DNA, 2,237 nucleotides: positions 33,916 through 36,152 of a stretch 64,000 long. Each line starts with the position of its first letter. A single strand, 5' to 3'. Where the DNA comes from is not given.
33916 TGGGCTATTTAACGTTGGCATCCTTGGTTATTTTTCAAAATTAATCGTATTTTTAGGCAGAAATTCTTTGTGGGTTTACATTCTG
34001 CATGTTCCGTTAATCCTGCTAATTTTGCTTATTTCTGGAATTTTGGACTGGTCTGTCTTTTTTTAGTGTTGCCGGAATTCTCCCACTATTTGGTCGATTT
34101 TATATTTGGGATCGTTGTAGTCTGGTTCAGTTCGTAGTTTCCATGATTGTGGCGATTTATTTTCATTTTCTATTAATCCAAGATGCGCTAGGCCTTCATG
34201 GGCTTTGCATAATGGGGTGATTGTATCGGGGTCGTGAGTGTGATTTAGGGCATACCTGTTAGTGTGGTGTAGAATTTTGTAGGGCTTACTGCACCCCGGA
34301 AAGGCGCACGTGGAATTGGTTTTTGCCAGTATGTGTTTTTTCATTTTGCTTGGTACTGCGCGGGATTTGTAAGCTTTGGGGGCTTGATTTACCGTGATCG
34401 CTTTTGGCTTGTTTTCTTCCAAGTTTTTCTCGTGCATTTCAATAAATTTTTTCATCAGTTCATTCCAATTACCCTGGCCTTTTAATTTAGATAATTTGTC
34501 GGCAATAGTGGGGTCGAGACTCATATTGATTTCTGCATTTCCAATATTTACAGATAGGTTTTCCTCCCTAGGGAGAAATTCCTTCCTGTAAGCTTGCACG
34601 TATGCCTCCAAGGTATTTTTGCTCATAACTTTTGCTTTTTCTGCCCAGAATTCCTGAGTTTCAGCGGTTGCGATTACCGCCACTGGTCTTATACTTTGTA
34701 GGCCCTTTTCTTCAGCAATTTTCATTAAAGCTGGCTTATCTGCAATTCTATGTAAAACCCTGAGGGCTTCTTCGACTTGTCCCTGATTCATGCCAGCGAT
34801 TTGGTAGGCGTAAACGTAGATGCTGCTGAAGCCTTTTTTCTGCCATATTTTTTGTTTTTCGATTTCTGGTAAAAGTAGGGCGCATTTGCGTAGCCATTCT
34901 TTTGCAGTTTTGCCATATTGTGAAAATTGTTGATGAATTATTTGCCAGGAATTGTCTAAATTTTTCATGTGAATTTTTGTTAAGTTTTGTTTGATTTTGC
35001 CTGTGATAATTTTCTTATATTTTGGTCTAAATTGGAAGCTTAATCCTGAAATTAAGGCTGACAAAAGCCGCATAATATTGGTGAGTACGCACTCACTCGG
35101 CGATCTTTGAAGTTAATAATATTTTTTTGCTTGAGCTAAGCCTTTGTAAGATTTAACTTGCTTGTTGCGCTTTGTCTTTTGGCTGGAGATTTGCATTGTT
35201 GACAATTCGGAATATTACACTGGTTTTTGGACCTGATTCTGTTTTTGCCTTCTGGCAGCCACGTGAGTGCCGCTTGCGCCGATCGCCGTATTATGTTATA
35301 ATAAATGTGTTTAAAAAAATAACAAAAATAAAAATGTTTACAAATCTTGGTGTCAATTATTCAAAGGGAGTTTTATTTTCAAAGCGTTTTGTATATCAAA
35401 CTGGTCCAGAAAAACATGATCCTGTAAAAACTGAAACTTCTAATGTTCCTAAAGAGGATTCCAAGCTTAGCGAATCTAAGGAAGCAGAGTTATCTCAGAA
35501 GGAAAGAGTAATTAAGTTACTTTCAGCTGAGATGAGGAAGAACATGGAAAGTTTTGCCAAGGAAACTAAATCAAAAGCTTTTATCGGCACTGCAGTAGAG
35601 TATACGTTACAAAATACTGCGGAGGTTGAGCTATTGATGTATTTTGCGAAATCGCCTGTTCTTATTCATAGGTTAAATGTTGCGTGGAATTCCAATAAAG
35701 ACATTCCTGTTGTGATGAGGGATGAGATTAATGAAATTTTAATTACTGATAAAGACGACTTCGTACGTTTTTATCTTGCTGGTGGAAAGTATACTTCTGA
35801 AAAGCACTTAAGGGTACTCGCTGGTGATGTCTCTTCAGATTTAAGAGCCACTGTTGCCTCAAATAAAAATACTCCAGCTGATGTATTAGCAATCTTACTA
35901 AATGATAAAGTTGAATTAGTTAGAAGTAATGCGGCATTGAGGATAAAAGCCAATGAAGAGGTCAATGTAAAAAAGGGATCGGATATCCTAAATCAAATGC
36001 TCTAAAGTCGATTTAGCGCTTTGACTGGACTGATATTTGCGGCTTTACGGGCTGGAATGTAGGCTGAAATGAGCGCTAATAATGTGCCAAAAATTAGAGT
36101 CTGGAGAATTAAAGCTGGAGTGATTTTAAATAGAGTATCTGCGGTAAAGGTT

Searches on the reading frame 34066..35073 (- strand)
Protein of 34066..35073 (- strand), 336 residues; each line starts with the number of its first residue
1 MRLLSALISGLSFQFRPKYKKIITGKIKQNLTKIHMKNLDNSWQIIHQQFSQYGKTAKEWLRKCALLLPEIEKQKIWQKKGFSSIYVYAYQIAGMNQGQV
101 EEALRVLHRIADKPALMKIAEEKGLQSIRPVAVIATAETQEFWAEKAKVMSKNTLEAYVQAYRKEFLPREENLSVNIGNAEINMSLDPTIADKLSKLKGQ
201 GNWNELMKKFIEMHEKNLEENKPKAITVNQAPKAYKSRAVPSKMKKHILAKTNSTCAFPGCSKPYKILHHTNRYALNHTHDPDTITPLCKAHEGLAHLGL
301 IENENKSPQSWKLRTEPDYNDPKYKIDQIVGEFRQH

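Call 71: find_encoding_contigs(protein=window:34066-35073:-, flank=10000, max_places=1)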
Protein window:34066-35073:- (336 aa): 1 contig read that carries it; 1 place shown.
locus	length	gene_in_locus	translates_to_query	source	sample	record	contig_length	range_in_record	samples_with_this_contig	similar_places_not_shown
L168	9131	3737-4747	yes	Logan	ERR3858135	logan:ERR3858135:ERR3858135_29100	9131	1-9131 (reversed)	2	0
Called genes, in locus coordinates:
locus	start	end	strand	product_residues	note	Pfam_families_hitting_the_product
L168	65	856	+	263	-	PF01261:AP_endonuc_2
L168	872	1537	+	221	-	PF00005:ABC_tran, PF02463:SMC_N (weak), PF13401:AAA_22 (faint), PF13304:AAA_21 (faint)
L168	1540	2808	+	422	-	PF12704:MacB_PCD, PF28560:PCD-like, PF02687:FtsX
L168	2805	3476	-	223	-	-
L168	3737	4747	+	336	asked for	-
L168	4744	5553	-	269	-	PF07786:HGSNAT_cat, PF01757:Acyl_transf_3 (faint)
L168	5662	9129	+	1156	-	?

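Call 95: search_protein_families(library=pfam, proteins=[window:34066-35073:-], max_evalue=0.01)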
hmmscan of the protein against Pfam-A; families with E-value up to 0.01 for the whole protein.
window:34066-35073:- (336 aa): 0 families

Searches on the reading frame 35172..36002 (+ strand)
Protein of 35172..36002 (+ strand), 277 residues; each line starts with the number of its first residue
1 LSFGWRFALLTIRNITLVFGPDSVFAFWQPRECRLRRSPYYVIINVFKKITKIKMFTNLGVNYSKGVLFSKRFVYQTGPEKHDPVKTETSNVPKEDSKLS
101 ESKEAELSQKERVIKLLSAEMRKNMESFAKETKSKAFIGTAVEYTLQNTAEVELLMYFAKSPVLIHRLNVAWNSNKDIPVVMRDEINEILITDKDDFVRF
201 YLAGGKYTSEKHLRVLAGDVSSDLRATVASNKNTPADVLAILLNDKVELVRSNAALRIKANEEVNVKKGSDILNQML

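Call 73: search_protein_families(library=pfam, proteins=[window:35172-36002:+], max_evalue=0.01)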
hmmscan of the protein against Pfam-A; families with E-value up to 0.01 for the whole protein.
window:35172-36002:+ (277 aa): 1 family
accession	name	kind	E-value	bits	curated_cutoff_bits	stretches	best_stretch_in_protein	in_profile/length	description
PF01816.23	LRV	-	7.2e-05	23.4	21.6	1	224-245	3-24/26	Leucine rich repeat variant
